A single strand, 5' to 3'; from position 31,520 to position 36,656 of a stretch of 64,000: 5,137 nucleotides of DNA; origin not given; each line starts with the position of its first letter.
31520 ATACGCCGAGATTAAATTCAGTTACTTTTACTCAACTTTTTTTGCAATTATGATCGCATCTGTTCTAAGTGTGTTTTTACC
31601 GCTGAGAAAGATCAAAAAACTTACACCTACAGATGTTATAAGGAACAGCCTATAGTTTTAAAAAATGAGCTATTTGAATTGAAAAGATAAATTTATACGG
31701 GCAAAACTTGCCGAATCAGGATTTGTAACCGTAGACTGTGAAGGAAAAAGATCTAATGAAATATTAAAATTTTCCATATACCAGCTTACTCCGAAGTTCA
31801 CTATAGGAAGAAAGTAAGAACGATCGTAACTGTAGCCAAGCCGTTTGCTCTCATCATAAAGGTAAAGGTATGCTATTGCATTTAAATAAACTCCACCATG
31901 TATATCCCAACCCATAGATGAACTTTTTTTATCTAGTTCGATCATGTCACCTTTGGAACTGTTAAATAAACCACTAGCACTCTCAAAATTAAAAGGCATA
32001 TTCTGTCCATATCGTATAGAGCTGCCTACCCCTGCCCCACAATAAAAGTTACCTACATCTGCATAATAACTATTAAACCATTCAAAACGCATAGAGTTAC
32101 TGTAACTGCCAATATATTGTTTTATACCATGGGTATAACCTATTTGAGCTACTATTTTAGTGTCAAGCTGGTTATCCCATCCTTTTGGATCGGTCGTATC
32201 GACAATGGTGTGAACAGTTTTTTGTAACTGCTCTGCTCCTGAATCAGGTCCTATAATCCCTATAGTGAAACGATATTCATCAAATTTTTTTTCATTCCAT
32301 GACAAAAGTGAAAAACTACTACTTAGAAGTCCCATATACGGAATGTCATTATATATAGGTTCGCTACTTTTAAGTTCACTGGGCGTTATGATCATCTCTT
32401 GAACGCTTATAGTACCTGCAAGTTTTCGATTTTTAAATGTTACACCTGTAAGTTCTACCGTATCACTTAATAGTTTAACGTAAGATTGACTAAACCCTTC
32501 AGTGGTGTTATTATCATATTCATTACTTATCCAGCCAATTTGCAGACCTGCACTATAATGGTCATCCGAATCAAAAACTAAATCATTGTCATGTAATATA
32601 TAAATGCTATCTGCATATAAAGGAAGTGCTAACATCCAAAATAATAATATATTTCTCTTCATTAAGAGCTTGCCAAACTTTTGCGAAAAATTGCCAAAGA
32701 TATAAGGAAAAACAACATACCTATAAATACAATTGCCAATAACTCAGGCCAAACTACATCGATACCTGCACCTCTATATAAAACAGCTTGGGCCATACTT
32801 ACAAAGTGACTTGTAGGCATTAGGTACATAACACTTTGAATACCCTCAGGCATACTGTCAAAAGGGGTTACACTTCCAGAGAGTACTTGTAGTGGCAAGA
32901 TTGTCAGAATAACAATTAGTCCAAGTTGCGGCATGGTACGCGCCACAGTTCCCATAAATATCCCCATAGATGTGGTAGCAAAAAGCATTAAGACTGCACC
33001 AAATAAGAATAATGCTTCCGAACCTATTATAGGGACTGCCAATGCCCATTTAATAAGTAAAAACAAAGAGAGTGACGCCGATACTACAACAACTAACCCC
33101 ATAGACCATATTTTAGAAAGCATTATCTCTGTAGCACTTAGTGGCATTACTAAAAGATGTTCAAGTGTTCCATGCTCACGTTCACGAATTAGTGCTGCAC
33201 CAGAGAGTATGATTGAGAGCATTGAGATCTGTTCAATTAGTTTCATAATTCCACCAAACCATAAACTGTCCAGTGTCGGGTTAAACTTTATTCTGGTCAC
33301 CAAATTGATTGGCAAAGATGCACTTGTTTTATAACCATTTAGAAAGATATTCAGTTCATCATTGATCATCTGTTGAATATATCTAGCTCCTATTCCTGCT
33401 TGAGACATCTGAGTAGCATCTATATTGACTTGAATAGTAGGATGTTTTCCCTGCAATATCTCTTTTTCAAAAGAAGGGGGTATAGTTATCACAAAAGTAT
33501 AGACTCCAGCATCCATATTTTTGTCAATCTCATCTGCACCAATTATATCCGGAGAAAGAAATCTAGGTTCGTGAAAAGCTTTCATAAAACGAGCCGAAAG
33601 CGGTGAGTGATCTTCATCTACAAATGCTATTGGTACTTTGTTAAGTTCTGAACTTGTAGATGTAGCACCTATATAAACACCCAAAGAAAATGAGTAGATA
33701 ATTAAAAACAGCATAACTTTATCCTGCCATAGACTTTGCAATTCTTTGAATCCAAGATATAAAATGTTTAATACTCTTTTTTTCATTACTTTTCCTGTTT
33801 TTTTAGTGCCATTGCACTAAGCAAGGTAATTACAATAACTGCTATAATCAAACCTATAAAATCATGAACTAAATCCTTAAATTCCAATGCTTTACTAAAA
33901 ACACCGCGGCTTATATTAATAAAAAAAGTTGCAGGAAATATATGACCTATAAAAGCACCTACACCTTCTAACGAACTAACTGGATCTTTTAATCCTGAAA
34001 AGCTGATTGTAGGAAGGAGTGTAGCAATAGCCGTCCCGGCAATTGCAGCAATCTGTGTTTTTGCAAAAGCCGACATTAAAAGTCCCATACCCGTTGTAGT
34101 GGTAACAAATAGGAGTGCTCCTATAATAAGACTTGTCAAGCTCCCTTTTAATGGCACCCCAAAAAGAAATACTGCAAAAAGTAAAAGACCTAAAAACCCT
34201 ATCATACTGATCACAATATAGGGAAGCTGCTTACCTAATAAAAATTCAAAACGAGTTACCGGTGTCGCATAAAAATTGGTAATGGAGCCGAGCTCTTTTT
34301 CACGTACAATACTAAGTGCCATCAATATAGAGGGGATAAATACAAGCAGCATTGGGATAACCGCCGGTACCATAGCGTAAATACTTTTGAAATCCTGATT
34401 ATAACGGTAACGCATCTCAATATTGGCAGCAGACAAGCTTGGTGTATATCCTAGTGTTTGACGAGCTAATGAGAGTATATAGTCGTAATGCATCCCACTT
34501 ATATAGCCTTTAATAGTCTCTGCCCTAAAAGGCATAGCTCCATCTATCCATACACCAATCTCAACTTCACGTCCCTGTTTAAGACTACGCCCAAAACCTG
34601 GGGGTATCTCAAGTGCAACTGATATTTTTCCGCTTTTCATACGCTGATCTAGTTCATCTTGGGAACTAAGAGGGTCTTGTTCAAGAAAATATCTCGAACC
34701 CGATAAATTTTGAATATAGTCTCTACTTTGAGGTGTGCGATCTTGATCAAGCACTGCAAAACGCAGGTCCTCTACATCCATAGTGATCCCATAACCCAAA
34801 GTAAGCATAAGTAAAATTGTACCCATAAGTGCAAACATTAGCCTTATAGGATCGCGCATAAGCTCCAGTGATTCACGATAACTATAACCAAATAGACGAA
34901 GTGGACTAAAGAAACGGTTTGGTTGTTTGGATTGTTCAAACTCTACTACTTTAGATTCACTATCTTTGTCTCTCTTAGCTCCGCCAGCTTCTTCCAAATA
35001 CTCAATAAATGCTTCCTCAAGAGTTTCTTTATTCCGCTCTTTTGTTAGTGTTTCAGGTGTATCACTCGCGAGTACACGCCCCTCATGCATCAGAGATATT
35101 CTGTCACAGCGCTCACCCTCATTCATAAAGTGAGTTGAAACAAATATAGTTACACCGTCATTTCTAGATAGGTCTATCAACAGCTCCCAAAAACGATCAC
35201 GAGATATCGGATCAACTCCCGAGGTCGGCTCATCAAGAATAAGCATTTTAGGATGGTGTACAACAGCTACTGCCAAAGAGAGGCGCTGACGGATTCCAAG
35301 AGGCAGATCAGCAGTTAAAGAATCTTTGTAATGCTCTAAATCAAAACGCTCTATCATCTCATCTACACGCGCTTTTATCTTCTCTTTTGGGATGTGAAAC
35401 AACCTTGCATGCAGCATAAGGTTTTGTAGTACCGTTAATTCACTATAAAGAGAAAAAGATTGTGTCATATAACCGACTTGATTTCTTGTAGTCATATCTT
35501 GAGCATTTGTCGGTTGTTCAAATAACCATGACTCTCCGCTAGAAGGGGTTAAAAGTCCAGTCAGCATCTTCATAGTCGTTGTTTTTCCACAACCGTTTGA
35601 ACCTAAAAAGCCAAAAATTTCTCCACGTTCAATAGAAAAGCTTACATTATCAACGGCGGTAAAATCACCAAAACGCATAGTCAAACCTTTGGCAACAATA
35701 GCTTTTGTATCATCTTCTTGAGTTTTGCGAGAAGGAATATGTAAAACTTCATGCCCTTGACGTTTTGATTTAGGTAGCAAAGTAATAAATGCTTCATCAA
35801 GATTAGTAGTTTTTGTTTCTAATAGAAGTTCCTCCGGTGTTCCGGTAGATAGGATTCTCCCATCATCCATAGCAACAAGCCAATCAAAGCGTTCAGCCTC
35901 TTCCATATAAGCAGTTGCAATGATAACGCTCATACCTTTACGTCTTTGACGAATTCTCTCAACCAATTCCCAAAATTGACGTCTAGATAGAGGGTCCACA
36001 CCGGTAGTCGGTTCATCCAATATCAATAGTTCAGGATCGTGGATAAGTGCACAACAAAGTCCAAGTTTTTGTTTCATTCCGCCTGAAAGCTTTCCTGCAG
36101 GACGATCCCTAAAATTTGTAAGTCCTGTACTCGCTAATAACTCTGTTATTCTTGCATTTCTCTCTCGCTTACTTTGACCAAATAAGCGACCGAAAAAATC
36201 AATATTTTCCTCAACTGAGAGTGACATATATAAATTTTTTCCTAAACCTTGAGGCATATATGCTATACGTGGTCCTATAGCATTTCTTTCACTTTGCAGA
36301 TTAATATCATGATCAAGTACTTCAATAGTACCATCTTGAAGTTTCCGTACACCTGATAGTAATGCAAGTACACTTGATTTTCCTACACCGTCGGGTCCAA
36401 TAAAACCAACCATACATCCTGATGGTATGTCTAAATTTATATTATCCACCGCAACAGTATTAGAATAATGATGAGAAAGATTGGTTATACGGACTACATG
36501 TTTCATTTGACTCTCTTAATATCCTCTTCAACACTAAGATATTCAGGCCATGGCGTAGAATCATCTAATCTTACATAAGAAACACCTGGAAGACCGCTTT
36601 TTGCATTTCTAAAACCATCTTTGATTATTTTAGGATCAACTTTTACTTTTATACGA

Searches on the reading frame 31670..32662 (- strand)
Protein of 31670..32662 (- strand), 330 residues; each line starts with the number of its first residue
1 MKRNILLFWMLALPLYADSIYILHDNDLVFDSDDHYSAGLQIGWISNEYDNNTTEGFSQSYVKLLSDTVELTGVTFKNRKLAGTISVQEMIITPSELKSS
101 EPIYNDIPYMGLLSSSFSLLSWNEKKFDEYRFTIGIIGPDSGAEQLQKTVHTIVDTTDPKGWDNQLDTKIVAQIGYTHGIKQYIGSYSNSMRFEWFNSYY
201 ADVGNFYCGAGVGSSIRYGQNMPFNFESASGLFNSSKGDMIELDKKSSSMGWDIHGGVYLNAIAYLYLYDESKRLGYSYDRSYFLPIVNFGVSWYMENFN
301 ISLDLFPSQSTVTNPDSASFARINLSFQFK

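Call 4: search_protein_families(library=pfam, proteins=[window:31670-32662:-])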
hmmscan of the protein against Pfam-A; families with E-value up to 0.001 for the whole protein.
window:31670-32662:- (330 aa): 1 family
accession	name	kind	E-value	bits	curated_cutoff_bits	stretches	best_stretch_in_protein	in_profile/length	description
PF09982.15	LpxR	-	3.9e-57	194.1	26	1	14-329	11-323/323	Outer membrane protein LpxR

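Call 50: search_protein_families(library=ncbifam, proteins=[window:31670-32662:-], max_evalue=0.00001)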
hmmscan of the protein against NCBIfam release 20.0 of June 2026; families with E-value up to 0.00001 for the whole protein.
window:31670-32662:- (330 aa): 0 families

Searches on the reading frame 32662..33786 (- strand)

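Call 4: search_protein_families(library=pfam, proteins=[window:32662-33786:-])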
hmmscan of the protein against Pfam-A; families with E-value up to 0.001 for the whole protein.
window:32662-33786:- (374 aa): 3 families
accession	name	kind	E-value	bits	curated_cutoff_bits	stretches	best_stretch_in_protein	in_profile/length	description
PF12698.13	ABC2_membrane_3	-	3.8e-38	131.9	31.6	1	26-364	9-346/347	ABC-2 family transporter protein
PF01061.29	ABC2_membrane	-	4.7e-23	82.3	26.9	1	187-337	59-211/211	ABC-2 type transporter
PF12679.13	ABC2_membrane_2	-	1.2e-13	51.4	27.2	1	134-369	72-280/283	ABC-2 family transporter protein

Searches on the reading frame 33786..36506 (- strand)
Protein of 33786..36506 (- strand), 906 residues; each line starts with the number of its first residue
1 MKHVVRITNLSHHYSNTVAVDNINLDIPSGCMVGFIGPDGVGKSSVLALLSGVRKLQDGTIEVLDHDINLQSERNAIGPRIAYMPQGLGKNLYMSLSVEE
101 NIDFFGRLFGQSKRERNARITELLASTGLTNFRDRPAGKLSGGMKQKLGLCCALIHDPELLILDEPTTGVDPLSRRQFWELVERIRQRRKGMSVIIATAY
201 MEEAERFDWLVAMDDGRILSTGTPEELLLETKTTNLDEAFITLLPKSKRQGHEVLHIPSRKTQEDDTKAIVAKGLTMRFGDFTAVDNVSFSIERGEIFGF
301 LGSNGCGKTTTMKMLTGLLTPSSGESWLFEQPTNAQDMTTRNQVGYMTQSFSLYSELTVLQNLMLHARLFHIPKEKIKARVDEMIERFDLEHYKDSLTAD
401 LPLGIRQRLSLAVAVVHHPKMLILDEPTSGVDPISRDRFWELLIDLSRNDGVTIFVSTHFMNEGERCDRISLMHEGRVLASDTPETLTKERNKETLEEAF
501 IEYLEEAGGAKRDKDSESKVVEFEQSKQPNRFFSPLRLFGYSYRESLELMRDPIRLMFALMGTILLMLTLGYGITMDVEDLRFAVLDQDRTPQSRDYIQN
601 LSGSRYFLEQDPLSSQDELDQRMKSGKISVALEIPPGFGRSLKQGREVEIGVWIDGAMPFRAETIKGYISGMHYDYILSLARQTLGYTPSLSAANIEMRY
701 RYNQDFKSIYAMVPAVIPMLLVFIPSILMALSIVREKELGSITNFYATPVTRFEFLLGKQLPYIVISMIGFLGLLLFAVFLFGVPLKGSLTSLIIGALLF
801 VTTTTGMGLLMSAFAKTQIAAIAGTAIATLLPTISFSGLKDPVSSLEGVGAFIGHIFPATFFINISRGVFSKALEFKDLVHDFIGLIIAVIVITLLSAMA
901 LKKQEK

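Call 4: search_protein_families(library=pfam, proteins=[window:33786-36506:-])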
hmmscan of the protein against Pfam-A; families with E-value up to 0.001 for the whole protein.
window:33786-36506:- (906 aa): 8 families
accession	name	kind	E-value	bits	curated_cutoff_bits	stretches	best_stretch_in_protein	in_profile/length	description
PF00005.33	ABC_tran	-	2.2e-63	213.3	25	2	286-429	2-137/137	ABC transporter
PF12698.13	ABC2_membrane_3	-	7.6e-41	140.8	31.6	1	564-898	16-346/347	ABC-2 family transporter protein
PF13304.12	AAA_21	-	2.5e-17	64.3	27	2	134-198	232-297/304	AAA domain, putative AbiEii toxin, Type IV TA system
PF01061.29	ABC2_membrane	-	2.6e-13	50.4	26.9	1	712-870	50-210/211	ABC-2 type transporter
PF12679.13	ABC2_membrane_2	-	1.4e-09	38.1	27.2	1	667-830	69-193/283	ABC-2 family transporter protein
PF13175.12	AAA_15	-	0.00068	19.8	32.1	0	300-325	28-53/374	AAA ATPase domain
PF13558.12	SbcC_Walker_B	-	0.00085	20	27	0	405-443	50-88/90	SbcC/RAD50-like, Walker B motif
PF12730.13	ABC2_membrane_4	-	0.00087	19.7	27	1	700-826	40-173/179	ABC-2 family transporter protein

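Call 50: search_protein_families(library=ncbifam, proteins=[window:33786-36506:-], max_evalue=0.00001)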
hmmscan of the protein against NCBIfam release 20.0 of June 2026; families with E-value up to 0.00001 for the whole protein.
window:33786-36506:- (906 aa): 190 families (the best 25 are shown)
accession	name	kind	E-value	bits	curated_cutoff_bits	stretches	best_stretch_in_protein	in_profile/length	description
NF033858.1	ABC2_perm_RbbA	equivalog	0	1524.4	1050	1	4-906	1-909/909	ribosome-associated ATPase/putative transporter RbbA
TIGR01188.1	drrA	subfamily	7.1e-122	406.4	312.45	2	278-498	2-222/302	daunorubicin resistance ABC transporter, ATP-binding protein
TIGR03864.1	PQQ_ABC_ATP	hypoth_equivalog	1.2e-97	326.1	302.25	2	270-502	2-234/236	ABC transporter, ATP-binding subunit, PQQ-dependent alcohol dehydrogenase system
NF010060.0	PRK13537.1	equivalog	2.1e-96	322.5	521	2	267-489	13-235/314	nodulation factor ABC transporter ATP-binding protein NodI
NF010059.0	PRK13536.1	equivalog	4.1e-95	318.4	549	2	248-491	22-265/342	nodulation factor ABC transporter ATP-binding protein NodI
TIGR03522.1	GldA_ABC_ATP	equivalog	7.2e-91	304.8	402.6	2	270-505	3-237/301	gliding motility-associated ABC transporter ATP-binding subunit GldA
TIGR01288.1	nodI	equivalog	8.8e-91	304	424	2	269-491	4-226/303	nodulation factor ABC transporter ATP-binding protein NodI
TIGR03740.1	galliderm_ABC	subfamily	1.9e-80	269.7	309.75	2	272-502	3-220/223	lantibiotic protection ABC transporter ATP-binding subunit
TIGR04520.1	ECF_ATPase_1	equivalog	2.3e-79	266.6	315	2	282-492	15-228/269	energy-coupling factor transporter ATPase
TIGR04406.1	LPS_export_lptB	equivalog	5.6e-78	261.5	240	2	271-492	3-227/239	LPS export ABC transporter ATP-binding protein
TIGR01186.1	proV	subfamily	2.3e-77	260.6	326.6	2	280-501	4-230/363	betaine/proline/choline family ABC transporter ATP-binding protein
TIGR04521.1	ECF_ATPase_2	equivalog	3.6e-75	252.6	330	2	6-233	2-238/279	energy-coupling factor transporter ATPase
TIGR03265.1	PhnT2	equivalog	2.3e-74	250.8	457.7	2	270-490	5-225/353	putative 2-aminoethylphosphonate ABC transporter ATP-binding protein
TIGR00968.1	3a0106s01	subfamily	2.7e-74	249.7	342.75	2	273-491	4-222/237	sulfate ABC transporter ATP-binding protein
TIGR03410.1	urea_trans_UrtE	equivalog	5.2e-71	238.8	285.8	2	6-227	2-219/230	urea ABC transporter ATP-binding subunit UrtE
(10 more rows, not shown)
